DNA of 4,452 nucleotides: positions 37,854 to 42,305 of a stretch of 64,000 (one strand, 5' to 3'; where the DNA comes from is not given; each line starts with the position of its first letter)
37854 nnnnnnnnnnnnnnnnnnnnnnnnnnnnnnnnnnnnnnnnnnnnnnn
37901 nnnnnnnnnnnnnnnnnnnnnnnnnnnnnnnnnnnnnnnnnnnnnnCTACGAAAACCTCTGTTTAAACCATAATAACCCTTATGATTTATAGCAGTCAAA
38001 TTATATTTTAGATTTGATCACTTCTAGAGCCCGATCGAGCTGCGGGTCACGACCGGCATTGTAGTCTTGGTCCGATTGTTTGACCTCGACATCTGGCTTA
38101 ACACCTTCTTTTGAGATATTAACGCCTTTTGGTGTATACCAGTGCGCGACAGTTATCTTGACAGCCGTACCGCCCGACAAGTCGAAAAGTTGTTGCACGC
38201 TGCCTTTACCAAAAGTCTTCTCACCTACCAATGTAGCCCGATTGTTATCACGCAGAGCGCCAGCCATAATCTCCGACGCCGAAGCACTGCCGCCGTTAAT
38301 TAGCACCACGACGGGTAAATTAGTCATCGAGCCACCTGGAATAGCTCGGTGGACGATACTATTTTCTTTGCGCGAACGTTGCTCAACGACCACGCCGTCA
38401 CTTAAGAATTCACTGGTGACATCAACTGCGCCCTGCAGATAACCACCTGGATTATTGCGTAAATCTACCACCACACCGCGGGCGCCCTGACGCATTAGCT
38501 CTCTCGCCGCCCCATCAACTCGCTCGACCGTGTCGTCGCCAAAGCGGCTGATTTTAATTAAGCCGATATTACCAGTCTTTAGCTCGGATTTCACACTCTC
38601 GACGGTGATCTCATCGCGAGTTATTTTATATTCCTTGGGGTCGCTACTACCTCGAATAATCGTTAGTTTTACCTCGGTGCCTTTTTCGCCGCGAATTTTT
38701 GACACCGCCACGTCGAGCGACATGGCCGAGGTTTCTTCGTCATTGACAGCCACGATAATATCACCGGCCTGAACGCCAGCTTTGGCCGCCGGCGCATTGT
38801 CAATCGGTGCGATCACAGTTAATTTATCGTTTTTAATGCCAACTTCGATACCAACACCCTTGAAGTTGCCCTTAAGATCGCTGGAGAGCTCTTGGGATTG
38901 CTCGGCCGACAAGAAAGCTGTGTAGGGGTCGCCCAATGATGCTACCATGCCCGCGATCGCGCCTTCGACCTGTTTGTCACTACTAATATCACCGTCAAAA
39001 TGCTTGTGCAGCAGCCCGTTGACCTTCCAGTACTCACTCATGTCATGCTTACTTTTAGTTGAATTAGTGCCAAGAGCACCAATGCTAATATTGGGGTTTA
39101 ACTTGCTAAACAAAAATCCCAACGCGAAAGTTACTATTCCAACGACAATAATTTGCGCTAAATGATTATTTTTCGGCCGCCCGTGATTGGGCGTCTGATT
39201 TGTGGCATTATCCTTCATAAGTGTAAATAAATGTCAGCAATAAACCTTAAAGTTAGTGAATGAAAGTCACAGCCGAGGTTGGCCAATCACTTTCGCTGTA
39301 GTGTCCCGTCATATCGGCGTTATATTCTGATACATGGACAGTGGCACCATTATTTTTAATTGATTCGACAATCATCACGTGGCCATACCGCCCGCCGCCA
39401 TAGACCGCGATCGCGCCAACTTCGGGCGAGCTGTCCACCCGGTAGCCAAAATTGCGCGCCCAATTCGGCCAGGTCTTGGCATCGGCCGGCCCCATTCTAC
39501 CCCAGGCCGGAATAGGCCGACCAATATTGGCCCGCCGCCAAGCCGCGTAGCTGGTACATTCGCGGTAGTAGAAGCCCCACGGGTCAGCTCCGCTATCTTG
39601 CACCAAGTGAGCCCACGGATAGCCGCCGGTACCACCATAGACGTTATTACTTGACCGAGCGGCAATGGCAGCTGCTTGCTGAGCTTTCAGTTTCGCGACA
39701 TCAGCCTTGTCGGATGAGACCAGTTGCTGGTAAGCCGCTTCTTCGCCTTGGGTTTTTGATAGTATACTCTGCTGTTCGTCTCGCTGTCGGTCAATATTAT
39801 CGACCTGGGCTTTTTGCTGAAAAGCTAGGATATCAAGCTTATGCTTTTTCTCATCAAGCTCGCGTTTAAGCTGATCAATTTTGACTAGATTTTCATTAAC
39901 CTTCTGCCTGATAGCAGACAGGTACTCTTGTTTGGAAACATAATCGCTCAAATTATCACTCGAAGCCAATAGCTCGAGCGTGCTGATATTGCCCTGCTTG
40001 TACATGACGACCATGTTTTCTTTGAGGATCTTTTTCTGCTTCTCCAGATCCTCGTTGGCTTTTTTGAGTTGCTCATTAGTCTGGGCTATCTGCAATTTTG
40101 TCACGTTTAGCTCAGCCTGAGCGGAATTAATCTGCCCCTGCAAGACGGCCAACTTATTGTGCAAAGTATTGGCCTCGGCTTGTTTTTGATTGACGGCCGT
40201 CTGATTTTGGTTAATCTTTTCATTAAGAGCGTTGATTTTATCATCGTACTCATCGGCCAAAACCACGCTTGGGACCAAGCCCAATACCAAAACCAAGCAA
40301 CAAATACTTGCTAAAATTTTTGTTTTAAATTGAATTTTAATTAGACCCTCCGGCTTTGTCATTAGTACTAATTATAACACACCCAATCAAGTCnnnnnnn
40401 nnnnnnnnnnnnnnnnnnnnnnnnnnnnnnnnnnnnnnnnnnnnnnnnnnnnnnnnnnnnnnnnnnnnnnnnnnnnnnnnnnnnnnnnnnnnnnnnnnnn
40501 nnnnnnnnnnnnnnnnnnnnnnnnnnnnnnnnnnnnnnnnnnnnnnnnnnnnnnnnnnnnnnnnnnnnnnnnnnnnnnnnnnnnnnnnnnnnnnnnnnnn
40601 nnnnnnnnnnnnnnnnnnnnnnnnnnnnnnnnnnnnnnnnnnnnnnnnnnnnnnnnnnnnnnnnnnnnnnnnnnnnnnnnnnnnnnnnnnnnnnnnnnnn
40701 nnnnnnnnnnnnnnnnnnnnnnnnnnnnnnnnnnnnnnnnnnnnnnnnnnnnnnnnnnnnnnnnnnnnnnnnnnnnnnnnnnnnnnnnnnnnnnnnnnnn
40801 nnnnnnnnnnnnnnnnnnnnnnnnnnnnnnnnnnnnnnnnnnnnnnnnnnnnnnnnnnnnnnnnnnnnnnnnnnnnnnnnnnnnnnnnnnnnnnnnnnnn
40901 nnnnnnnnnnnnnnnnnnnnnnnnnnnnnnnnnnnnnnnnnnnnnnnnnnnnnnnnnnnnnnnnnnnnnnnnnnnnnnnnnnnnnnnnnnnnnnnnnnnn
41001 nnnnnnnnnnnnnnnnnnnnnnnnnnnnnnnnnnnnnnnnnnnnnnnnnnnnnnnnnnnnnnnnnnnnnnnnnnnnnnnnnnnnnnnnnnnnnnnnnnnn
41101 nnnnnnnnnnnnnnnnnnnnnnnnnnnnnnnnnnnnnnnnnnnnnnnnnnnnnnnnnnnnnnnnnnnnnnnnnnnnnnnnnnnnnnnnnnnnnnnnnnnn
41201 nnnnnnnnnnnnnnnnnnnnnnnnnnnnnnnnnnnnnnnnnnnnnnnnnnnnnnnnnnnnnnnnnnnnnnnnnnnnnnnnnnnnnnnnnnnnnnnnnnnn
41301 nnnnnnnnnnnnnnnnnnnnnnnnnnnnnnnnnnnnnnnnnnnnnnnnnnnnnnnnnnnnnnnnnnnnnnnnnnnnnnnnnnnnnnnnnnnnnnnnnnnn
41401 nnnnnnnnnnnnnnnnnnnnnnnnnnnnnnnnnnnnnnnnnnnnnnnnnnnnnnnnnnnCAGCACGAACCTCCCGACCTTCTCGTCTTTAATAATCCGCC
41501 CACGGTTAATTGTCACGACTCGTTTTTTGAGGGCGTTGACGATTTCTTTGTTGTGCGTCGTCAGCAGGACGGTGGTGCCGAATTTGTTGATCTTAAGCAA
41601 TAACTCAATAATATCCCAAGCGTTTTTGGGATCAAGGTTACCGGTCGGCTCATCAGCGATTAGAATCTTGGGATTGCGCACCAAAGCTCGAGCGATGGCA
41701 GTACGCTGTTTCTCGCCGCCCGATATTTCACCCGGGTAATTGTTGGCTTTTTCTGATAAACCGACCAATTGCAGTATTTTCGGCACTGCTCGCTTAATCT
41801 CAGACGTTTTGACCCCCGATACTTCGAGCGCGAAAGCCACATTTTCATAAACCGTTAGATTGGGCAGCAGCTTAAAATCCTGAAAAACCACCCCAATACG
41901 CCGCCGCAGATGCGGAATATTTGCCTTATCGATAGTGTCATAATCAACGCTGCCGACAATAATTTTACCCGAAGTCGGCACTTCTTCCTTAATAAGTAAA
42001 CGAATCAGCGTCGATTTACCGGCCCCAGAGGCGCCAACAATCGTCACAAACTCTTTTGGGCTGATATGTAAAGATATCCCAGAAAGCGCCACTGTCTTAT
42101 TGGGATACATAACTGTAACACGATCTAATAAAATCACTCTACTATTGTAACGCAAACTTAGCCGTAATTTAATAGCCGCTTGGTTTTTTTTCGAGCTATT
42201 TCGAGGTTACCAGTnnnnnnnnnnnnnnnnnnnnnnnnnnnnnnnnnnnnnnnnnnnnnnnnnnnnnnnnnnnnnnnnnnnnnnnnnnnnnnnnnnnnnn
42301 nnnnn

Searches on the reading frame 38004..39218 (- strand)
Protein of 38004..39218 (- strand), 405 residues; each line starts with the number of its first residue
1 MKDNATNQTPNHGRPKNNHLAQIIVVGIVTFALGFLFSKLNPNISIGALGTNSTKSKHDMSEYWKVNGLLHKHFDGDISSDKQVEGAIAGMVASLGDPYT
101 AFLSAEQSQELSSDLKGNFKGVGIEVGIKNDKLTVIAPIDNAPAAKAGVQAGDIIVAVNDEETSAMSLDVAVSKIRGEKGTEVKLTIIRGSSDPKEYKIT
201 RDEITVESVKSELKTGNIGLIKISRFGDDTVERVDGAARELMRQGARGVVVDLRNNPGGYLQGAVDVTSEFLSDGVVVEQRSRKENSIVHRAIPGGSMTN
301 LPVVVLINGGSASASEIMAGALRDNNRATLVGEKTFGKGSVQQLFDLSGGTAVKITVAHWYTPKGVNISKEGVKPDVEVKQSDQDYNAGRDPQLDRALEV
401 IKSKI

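Call 59: search_protein_families(library=pfam, proteins=[window:38004-39218:-], max_evalue=0.001)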
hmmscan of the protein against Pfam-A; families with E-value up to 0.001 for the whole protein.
window:38004-39218:- (405 aa): 6 families
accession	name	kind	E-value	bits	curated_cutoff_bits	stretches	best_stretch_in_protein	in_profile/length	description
PF03572.23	Peptidase_S41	-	5.7e-54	182.6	24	1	217-379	1-165/165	Peptidase family S41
PF17820.7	PDZ_6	-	4.5e-13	49.2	27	1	136-189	3-54/54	PDZ domain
PF00595.29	PDZ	-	3.7e-11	43.7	23.2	1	120-187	10-80/81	PDZ domain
PF13180.12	PDZ_2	-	5.6e-10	39.8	27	1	123-193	4-73/80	PDZ domain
PF22694.1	CtpB_N-like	-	3.5e-08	34.2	27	1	51-106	29-84/85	Activating protease CtpB N-terminal domain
PF14685.13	PDZ_Tricorn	-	0.00095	19.6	25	0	141-196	30-85/88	Tricorn protease PDZ domain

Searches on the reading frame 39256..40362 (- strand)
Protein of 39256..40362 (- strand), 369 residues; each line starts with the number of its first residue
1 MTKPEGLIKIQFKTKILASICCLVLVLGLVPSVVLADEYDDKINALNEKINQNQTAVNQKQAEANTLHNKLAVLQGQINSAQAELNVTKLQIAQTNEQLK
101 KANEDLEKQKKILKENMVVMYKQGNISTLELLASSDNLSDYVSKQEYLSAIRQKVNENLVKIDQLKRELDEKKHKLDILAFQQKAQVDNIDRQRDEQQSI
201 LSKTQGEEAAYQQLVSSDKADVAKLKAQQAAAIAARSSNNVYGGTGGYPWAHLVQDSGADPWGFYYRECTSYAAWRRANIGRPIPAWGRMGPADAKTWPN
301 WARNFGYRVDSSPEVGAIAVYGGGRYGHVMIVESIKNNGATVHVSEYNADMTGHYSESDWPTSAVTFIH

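Call 59: search_protein_families(library=pfam, proteins=[window:39256-40362:-], max_evalue=0.001)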
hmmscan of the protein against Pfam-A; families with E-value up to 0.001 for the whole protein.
window:39256-40362:- (369 aa): 4 families
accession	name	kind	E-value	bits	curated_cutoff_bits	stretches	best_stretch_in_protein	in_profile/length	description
PF05257.22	CHAP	-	2.4e-19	70.1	26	1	260-348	2-81/81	CHAP domain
PF24568.1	CC_PcsB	-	2.9e-05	24.3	27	1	100-171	2-74/75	Peptidoglycan hydrolase PcsB, coiled-coil domain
PF11559.13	ADIP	-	6.2e-05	23.5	34.3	1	44-114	55-125/151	Afadin- and alpha -actinin-Binding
PF10186.14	ATG14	-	0.00014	21.6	33.2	1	44-116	51-123/347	Vacuolar sorting 38 and autophagy-related subunit 14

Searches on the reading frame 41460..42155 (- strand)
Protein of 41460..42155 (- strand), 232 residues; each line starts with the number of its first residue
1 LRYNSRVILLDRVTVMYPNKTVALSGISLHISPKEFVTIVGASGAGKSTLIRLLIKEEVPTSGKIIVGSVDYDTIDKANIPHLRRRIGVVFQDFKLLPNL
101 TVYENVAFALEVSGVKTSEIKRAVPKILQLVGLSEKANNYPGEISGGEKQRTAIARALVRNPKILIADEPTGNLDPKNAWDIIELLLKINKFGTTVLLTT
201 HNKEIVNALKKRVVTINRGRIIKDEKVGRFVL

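Call 59: search_protein_families(library=pfam, proteins=[window:41460-42155:-], max_evalue=0.001)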
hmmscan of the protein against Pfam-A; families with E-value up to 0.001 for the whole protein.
window:41460-42155:- (232 aa): 10 families
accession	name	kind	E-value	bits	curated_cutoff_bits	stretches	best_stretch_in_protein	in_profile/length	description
PF00005.33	ABC_tran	-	1.1e-36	126.8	25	1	24-171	1-136/137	ABC transporter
PF13304.12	AAA_21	-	1e-08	36.1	27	1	143-207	237-304/304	AAA domain, putative AbiEii toxin, Type IV TA system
PF00931.28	NB-ARC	-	1e-06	28.7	23.5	1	35-225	19-159/248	NB-ARC domain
PF13401.12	AAA_22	-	6.7e-05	23.7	27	1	33-116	4-64/130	AAA domain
PF02463.25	SMC_N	-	0.00011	22.2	40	0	129-213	128-209/220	RecF/RecN/SMC N terminal domain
PF13555.12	AAA_29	-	0.00038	20.6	27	1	28-51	16-39/61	P-loop containing region of AAA domain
PF13175.12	AAA_15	-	0.00043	20.4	32.1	0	27-55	17-47/374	AAA ATPase domain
PF03193.22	RsgA_GTPase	-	0.00054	20.3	30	0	31-59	104-131/174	RsgA GTPase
PF20720.3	nSTAND3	-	0.00076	19.7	27.2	0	34-60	17-43/155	Novel STAND NTPase 3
PF01926.29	MMR_HSR1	-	0.00079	20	21.9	0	37-62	2-27/113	50S ribosome-binding GTPase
